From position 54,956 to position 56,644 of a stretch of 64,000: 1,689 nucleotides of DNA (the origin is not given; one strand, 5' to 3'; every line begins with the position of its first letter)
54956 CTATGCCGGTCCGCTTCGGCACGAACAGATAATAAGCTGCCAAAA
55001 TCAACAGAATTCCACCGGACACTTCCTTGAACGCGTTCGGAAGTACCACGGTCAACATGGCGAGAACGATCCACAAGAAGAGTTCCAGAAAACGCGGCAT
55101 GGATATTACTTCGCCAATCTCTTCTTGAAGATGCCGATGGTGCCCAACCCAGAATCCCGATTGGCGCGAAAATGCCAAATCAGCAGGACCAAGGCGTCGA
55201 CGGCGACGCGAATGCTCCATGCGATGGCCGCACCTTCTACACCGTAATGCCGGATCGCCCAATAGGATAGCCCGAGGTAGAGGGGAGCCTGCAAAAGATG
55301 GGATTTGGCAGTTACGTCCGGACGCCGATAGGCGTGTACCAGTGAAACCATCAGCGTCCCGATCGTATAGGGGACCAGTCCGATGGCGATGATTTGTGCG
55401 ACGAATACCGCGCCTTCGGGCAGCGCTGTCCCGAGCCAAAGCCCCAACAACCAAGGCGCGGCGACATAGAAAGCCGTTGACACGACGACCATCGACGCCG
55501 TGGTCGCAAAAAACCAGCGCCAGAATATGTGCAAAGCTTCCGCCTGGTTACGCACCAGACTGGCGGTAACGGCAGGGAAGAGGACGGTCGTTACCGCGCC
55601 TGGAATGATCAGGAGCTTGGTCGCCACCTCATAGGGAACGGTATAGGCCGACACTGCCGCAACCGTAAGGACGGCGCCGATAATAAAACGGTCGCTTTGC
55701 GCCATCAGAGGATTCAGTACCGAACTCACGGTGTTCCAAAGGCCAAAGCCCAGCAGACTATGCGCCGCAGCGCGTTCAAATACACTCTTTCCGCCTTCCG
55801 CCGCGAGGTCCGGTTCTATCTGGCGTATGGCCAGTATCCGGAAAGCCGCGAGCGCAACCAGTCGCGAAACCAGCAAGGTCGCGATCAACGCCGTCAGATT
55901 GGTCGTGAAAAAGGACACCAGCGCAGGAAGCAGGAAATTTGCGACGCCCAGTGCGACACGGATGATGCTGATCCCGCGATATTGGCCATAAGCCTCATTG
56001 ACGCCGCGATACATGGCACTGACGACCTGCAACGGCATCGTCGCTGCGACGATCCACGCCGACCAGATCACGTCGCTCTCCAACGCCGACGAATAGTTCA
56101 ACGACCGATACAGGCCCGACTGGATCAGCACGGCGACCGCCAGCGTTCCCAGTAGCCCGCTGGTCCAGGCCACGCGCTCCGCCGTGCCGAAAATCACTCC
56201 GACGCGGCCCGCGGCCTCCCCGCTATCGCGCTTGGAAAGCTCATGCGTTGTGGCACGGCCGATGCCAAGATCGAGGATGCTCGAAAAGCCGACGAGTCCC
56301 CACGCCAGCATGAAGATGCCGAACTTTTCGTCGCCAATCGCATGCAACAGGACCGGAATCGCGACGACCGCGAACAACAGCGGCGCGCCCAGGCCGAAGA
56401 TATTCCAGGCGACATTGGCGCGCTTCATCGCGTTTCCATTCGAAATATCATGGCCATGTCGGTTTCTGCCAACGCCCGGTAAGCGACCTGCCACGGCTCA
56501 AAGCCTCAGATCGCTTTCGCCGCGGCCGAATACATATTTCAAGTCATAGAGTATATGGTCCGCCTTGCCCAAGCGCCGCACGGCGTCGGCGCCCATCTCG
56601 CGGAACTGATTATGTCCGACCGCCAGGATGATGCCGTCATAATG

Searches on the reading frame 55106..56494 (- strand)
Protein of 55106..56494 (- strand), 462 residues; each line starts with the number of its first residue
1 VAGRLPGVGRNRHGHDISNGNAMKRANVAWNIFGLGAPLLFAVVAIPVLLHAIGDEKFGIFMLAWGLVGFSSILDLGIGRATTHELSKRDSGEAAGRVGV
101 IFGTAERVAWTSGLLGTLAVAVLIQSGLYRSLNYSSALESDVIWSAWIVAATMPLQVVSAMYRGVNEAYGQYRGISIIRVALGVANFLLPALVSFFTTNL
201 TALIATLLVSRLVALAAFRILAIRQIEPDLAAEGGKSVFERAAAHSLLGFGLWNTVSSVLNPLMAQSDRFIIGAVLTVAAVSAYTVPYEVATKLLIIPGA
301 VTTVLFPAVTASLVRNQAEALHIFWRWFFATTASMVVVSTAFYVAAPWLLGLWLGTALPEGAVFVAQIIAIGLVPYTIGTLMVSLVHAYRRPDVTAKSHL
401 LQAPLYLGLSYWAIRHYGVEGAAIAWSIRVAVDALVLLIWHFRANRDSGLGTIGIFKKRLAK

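Call 84: search_protein_families(library=pfam, proteins=[window:55106-56494:-], max_evalue=0.00001)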
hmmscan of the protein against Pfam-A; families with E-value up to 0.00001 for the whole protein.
window:55106-56494:- (462 aa): 2 families
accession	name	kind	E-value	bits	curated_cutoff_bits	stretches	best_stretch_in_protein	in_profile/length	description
PF01943.22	Polysacc_synt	-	1.1e-12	48.4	28.2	1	26-309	3-270/274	Polysaccharide biosynthesis protein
PF13440.11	Polysacc_synt_3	-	2.3e-12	47.2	23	1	56-356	9-286/293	Polysaccharide biosynthesis protein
